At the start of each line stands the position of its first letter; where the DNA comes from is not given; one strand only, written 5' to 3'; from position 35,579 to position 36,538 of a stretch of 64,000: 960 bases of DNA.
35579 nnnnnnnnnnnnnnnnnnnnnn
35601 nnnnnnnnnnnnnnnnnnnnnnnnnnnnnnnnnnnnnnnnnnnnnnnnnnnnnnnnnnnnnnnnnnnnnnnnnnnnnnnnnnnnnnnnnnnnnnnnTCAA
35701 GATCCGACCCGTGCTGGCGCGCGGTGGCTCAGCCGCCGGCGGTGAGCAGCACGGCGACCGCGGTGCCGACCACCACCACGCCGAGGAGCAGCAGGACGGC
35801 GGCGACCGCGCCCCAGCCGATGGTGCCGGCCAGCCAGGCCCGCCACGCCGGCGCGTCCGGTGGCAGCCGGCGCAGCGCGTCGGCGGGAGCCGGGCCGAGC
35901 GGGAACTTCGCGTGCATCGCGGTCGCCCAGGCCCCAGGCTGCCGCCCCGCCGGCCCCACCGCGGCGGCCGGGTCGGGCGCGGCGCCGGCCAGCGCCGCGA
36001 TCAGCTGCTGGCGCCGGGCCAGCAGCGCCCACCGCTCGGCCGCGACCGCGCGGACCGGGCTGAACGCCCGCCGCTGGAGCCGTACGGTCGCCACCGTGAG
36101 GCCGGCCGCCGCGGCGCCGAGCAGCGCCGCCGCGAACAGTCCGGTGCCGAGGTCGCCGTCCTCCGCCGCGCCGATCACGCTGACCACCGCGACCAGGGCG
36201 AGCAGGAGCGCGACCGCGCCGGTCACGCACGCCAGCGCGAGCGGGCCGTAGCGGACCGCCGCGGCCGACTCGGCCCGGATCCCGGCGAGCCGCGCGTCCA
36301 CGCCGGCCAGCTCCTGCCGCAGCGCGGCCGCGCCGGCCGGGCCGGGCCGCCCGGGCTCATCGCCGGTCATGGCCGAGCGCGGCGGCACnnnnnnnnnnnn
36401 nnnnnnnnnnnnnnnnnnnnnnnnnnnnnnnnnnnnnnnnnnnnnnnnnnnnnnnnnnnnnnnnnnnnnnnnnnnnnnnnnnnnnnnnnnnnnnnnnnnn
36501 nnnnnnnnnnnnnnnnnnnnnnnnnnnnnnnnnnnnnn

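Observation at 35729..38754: Four-gene cassette resembling a T7SS membrane-targeting toxin with helper and immunity proteins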

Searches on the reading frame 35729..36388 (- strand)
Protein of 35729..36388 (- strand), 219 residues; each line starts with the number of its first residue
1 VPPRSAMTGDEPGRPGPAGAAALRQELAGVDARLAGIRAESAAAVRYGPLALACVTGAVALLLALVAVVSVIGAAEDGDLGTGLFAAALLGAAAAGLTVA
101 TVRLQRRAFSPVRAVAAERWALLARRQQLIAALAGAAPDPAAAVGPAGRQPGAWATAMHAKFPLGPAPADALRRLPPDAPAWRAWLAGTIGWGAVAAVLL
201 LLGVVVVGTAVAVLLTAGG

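Call 3: search_protein_families(library=pfam, proteins=[window:35729-36388:-], max_evalue=0.01)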
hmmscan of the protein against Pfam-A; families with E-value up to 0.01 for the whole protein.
window:35729-36388:- (219 aa): 0 families

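Call 4: search_protein_families(library=ncbifam, proteins=[window:35729-36388:-], max_evalue=0.01)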
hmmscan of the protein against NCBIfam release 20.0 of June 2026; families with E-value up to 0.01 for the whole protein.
window:35729-36388:- (219 aa): 0 families

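Call 16: search_protein_families(library=pfam, proteins=[window:35729-36370:-], max_evalue=10)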
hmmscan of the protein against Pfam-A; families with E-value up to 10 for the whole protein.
window:35729-36370:- (213 aa): 0 families

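Call 78: find_homologous_proteins(query=window:35729-36370:-, max_evalue=0.001)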
Query window:35729-36370:- (213 aa): 9 proteins with E <= 0.001 among 8000 candidates.
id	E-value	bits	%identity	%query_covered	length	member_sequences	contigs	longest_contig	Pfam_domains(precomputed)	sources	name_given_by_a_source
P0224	2.0e-117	409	100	100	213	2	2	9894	-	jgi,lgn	jgi:hypothetical protein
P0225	1.9e-61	226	62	88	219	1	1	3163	-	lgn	-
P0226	4.0e-61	225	62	99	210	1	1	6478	-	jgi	jgi:hypothetical protein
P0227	6.0e-61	224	62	93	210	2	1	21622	-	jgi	jgi:hypothetical protein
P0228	5.4e-59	218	65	92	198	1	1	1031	-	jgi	jgi:hypothetical protein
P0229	4.3e-58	215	64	91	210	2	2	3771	-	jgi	jgi:hypothetical protein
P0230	2.0e-56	210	58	100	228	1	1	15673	-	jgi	jgi:hypothetical protein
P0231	3.4e-52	196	57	92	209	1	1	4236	-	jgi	jgi:hypothetical protein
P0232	2.0e-31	128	51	57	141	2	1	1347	-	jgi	jgi:hypothetical protein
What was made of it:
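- On Glycine-zipper membrane-depolarising T7SS toxins (TspA, TelE, EsxX): Immunity function is unknown, and D has no orphan copies (call 78).
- No orphan D homologs were found (call 78). There are no orphan D copies (call 78).
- Tried and rejected: None were found (call 78).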

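Call 79: search_protein_families(library=padloc, proteins=[window:35729-36370:-], max_evalue=0.001)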
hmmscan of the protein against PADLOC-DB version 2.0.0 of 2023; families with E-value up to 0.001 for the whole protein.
window:35729-36370:- (213 aa): 0 families
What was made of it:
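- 35729..36370 (-): Gene D: 213-aa membrane protein with 3-4 transmembrane helices. Candidate immunity protein. No Pfam or PADLOC hit (calls 16, 79).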
